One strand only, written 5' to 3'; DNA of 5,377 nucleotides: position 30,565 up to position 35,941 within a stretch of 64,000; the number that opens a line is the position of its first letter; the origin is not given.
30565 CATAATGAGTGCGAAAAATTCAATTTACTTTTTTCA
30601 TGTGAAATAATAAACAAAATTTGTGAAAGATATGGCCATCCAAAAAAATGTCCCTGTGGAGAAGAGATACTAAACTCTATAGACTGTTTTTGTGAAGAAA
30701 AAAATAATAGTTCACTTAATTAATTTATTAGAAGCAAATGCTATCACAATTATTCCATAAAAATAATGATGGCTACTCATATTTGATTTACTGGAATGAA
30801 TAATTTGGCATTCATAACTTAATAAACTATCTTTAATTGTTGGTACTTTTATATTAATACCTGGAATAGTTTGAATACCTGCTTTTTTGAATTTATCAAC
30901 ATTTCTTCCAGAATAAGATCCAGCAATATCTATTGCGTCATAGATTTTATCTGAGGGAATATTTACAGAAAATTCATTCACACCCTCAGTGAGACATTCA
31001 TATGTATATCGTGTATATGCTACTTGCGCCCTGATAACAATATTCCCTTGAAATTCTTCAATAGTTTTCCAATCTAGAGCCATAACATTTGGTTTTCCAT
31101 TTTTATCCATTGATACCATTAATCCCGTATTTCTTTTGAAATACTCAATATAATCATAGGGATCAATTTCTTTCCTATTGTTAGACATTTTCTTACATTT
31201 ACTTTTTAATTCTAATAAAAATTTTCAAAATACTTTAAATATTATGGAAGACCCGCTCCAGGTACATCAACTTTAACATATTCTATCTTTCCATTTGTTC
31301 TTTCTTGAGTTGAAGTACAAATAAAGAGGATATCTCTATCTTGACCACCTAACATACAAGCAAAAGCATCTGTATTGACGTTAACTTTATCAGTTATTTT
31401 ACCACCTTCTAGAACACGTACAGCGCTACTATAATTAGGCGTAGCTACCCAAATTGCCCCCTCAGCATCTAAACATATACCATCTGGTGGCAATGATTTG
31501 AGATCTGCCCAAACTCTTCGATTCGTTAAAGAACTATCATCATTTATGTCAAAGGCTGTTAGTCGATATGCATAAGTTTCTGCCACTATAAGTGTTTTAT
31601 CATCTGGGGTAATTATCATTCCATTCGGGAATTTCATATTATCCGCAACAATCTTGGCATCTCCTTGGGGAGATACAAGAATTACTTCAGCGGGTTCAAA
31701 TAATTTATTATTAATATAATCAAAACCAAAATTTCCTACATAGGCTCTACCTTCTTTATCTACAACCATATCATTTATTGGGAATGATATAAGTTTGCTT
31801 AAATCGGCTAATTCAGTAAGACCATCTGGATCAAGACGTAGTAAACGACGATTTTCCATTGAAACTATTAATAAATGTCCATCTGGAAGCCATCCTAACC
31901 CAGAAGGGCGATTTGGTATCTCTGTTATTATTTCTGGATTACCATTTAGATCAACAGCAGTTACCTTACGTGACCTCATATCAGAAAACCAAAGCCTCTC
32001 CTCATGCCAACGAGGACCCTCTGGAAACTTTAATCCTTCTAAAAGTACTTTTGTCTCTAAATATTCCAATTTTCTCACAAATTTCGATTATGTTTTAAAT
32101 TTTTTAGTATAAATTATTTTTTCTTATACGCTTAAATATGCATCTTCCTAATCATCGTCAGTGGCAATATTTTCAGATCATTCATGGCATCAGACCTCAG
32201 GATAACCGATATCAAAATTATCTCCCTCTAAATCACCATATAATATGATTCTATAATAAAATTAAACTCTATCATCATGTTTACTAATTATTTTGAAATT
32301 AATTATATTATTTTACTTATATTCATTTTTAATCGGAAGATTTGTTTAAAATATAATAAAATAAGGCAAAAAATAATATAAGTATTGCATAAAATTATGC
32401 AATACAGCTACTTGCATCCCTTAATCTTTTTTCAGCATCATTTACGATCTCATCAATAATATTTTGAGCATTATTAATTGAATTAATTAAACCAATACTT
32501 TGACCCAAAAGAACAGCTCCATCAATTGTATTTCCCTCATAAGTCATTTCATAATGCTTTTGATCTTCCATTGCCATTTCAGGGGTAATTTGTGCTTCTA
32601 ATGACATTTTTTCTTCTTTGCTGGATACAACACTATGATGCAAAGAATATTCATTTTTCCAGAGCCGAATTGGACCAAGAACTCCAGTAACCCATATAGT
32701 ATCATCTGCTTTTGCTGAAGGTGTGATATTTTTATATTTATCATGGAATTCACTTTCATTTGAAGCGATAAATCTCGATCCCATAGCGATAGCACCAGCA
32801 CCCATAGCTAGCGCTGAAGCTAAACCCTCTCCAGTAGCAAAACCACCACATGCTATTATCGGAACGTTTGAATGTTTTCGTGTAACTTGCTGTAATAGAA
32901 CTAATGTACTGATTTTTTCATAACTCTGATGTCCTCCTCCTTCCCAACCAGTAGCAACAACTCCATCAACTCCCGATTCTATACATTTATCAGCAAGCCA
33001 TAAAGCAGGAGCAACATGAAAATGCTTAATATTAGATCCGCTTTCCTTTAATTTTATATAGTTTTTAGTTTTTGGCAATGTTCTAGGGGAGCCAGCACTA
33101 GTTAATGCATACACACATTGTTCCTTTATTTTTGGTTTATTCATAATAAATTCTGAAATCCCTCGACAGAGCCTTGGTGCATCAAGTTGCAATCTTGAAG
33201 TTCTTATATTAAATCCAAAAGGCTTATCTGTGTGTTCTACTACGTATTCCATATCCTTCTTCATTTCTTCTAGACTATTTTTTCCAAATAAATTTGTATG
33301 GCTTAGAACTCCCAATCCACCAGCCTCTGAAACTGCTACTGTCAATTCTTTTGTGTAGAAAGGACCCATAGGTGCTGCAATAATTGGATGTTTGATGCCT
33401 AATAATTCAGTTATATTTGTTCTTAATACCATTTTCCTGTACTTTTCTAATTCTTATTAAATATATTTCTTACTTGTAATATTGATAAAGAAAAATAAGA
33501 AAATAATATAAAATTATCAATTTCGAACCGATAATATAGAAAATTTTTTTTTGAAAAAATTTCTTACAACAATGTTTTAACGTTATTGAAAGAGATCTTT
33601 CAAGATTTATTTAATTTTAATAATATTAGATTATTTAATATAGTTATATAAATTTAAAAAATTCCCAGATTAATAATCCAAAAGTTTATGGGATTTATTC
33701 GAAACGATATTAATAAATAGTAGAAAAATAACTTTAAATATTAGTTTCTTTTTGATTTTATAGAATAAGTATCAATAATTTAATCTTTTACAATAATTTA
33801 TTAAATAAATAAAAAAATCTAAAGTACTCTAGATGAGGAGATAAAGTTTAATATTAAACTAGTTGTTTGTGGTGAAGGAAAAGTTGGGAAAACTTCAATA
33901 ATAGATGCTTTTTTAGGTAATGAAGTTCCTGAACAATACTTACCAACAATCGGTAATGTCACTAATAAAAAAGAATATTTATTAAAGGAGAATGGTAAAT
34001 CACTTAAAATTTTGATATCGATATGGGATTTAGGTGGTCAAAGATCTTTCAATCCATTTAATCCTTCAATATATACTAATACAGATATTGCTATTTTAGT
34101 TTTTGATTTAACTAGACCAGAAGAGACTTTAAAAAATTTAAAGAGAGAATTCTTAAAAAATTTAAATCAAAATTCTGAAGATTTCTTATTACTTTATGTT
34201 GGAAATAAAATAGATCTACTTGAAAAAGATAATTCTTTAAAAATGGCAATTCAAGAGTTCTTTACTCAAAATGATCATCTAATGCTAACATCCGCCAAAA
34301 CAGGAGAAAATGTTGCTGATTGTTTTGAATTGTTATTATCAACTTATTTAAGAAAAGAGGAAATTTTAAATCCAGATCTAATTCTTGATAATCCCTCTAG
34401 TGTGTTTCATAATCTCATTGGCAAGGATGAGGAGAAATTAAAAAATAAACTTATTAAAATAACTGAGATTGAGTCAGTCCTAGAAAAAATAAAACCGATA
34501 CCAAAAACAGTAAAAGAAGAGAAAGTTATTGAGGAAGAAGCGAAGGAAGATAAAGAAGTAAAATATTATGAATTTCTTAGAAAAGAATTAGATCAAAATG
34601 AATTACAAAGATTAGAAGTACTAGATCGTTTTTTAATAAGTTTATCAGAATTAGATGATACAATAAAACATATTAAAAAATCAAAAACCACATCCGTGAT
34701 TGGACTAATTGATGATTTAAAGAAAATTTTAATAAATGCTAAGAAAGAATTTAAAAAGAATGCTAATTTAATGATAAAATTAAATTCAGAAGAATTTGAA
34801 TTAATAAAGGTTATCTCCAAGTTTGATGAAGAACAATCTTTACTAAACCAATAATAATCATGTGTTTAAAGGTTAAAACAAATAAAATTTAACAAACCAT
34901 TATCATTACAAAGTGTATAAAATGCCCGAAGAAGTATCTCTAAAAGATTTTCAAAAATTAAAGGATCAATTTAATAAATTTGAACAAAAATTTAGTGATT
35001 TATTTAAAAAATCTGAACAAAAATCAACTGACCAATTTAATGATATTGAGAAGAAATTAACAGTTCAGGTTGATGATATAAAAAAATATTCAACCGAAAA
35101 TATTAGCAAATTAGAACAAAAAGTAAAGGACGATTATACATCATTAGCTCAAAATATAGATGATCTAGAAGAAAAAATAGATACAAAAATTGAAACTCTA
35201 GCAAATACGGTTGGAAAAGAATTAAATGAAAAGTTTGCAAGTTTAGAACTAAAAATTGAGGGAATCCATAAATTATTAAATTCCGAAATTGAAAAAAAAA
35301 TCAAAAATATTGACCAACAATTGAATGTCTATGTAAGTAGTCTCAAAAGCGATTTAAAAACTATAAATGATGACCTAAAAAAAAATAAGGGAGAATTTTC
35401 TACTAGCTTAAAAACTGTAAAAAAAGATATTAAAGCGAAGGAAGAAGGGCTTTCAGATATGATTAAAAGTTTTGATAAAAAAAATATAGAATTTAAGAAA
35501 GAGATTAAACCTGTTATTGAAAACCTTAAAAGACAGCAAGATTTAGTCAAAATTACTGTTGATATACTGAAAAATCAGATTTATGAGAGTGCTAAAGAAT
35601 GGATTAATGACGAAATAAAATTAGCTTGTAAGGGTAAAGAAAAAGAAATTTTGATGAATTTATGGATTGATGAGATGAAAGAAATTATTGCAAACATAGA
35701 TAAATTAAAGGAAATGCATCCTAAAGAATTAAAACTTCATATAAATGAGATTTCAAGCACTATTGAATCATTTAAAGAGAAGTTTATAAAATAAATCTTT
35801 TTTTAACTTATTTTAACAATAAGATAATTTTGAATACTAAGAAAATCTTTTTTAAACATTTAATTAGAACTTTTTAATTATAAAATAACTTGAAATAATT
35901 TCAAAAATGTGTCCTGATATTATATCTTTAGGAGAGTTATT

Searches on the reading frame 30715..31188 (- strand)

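Call 32: search_protein_families(library=pfam, proteins=[window:30715-31188:-], max_evalue=0.001)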
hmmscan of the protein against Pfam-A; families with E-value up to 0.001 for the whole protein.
window:30715-31188:- (158 aa): 1 family
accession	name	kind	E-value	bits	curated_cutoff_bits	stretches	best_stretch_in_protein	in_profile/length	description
PF01613.24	Flavin_Reduct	-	2e-12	47.9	27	1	23-148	10-129/153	Flavin reductase like domain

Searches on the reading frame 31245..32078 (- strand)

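Call 32: search_protein_families(library=pfam, proteins=[window:31245-32078:-], max_evalue=0.001)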
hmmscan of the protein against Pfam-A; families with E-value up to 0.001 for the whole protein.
window:31245-32078:- (278 aa): 6 families
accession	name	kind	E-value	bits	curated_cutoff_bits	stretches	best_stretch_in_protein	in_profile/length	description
PF08450.18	SGL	-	1.7e-48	165.9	26.3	1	18-256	1-245/246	SMP-30/Gluconolactonase/LRE-like region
PF24684.1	Vgb_lyase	-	2.9e-07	30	50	0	195-265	96-165/290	Virginiamycin B lyase family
PF03088.22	Str_synth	-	6.1e-06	26.7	25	0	141-173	49-81/89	Strictosidine synthase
PF16261.11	DUF4915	-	6e-05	22.9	35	0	9-63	189-244/316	Domain of unknown function (DUF4915)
PF07494.17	Reg_prop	-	0.00019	21.7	20.4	0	200-215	9-24/24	Two component regulator propeller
PF01436.27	NHL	-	0.00063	20.1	20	0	198-212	4-18/28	NHL repeat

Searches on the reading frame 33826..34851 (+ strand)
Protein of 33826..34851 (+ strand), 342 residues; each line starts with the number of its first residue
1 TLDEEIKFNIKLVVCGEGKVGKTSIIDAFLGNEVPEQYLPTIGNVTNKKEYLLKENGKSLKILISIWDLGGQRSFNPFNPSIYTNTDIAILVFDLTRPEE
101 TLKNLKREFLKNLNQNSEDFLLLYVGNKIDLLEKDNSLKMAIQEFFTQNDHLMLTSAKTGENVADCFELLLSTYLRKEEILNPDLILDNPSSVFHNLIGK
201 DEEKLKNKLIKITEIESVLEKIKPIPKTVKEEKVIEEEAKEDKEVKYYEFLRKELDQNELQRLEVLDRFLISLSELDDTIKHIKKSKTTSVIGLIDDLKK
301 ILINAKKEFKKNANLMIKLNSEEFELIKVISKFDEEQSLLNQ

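Call 32: search_protein_families(library=pfam, proteins=[window:34012-34851:+], max_evalue=0.001)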
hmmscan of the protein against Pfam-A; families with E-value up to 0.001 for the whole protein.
window:34012-34851:+ (280 aa): 4 families
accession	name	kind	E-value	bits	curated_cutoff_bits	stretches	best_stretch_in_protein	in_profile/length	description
PF00071.28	Ras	-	1.9e-15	57.2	21.6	1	2-111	50-159/162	Ras family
PF08477.19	Roc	-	2.7e-10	41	27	1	2-68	58-119/119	Ras of Complex, Roc, domain of DAPkinase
PF00025.27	Arf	-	7.6e-09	35.7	22.3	1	2-110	60-172/174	ADP-ribosylation factor family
PF03193.22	RsgA_GTPase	-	0.00044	20.5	30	1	19-108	18-104/174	RsgA GTPase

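Call 67: find_homologous_proteins(query=window:33826-34851:+, max_evalue=1e-20)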
Query window:33826-34851:+ (342 aa): 192 proteins with E <= 1e-20 among 8000 candidates; the best 120 are listed.
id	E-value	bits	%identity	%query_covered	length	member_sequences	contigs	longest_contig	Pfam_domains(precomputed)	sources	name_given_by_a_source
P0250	6.2e-179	612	86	97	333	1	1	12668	PF00025.28,PF08477.20,PF04670.19,PF00071.29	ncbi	ncbi:MAG: Rab family GTPase [Candidatus Odinarchaeota archaeon]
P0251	8.6e-167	573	99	82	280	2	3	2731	PF00025.28,PF08477.20,PF00071.29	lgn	-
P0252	3.7e-152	524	72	99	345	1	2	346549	PF00025.28,PF08477.20,PF00071.29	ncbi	ncbi:MAG: Rab family GTPase [Promethearchaeota archaeon]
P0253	4.7e-152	524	72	99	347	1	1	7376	PF00025.28,PF08477.20,PF04670.19,PF00071.29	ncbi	-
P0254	3.8e-151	521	71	98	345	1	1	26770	PF00025.28,PF08477.20,PF03193.23,PF00071.29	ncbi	ncbi:MAG: Rab family GTPase [Promethearchaeota archaeon]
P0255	2.6e-115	403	69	82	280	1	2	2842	PF00025.28,PF08477.20,PF00071.29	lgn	-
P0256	6.8e-115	402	58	96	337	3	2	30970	PF00025.28,PF08477.20,PF00009.34,PF00071.29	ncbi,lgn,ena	-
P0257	4.2e-111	390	53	96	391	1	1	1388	PF00025.28,PF08477.20,PF03193.23,PF00071.29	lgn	-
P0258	7.4e-111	389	53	96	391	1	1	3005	PF00025.28,PF08477.20,PF00071.29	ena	-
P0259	7.8e-111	389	58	96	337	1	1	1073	PF00025.28,PF08477.20,PF00071.29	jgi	-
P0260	1.2e-110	388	58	96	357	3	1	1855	PF00025.28,PF08477.20,PF00071.29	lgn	-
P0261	4.6e-110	386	53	99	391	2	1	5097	PF00025.28,PF08477.20,PF00071.29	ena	-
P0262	5.7e-110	386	57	97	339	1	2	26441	PF00025.28,PF08477.20,PF00071.29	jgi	jgi:small GTP-binding protein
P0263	4.6e-109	383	53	98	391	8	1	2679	PF01926.30,PF00025.28,PF08477.20,PF00071.29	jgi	-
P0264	1.6e-108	381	57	97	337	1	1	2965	PF00025.28,PF08477.20,PF00071.29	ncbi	ncbi:MAG: Rab family GTPase [Candidatus Hodarchaeota archaeon]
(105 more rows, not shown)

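Call 69: find_encoding_contigs(protein=P0250, flank=1500, max_places=1)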
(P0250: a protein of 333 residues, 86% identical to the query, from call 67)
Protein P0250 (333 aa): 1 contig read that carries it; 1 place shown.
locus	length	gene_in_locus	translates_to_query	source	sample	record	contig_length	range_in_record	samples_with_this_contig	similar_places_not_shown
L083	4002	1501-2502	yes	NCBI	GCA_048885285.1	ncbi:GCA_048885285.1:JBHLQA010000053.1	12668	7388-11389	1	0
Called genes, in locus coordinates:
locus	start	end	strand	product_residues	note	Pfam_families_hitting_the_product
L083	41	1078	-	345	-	PF00478:IMPDH (weak), PF03060:NMO, PF01070:FMN_dh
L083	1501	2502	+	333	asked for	PF00025:Arf, PF00071:Ras, PF04670:Gtr1_RagA (weak), PF08477:Roc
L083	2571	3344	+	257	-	-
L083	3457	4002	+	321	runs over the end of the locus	PF00294:PfkB, PF08543:Phos_pyr_kin (faint)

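Call 70: find_encoding_contigs(protein=P0252, flank=1500, max_places=1)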
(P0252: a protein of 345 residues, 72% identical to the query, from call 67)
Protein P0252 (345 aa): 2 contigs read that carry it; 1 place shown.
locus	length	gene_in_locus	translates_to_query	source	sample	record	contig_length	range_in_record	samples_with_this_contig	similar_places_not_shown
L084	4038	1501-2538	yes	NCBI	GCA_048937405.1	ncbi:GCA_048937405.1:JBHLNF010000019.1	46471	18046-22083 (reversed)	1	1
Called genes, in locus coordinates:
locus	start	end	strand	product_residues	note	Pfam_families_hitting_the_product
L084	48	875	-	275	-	PF16261:DUF4915 (faint), PF08450:SGL, PF24684:Vgb_lyase (faint)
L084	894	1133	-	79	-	-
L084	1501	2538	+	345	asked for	PF00025:Arf, PF00071:Ras, PF08477:Roc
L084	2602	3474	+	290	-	PF28217:FAM81B (weak), PF01442:Apolipoprotein (weak)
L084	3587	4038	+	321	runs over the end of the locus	PF00294:PfkB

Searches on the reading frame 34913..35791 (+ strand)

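Call 32: search_protein_families(library=pfam, proteins=[window:34913-35791:+], max_evalue=0.001)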
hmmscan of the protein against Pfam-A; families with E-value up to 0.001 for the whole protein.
window:34913-35791:+ (293 aa): 4 families
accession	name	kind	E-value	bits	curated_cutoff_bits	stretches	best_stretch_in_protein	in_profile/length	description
PF01442.23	Apolipoprotein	-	9.6e-09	35.6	90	1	39-187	6-148/190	Apolipoprotein A1/A4/E domain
PF08656.15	DASH_Dad3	-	3.2e-07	30.7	23.1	1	65-123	2-59/76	DASH complex subunit Dad3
PF04513.17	Baculo_PEP_C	-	0.00011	22.7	38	0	49-133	32-118/140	Baculovirus polyhedron envelope protein, PEP, C terminus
PF25450.1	Rab11-FIP3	-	0.00082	20.1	31.9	1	68-189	2-121/125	Rab11-FIP3-like domain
